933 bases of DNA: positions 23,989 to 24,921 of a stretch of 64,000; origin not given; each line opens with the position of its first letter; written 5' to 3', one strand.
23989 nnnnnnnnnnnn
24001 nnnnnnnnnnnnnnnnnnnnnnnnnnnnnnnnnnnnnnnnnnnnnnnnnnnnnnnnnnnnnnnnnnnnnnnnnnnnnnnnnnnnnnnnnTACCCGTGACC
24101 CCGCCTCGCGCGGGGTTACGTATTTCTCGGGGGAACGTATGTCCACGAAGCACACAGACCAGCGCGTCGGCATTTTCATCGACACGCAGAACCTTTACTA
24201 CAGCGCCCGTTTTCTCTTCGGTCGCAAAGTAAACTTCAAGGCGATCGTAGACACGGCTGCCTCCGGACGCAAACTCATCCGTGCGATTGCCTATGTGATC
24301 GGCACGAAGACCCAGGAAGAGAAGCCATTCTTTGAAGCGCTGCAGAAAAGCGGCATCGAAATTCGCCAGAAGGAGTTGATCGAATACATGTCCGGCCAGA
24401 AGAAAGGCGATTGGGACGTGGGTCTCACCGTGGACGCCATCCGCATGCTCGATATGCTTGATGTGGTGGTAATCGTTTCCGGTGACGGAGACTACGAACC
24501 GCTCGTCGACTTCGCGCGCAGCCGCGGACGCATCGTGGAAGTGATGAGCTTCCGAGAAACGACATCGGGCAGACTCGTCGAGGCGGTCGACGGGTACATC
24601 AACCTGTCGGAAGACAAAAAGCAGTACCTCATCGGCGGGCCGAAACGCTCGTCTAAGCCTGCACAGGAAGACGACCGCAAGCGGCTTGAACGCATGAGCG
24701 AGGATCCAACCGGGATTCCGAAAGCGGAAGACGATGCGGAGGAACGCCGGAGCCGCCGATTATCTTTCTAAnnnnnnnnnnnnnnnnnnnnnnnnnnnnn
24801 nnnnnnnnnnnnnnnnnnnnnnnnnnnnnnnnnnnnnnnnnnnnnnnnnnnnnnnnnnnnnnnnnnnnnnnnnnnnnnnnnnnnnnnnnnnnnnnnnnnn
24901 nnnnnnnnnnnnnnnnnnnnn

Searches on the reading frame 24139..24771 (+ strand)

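Call 10: search_protein_families(library=pfam, proteins=[window:24139-24771:+])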
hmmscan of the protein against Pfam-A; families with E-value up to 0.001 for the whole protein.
window:24139-24771:+ (210 aa): 1 family
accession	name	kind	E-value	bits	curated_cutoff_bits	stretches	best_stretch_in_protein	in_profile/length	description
PF01936.24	NYN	-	4.2e-34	118.6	24.2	1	9-156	1-144/145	NYN domain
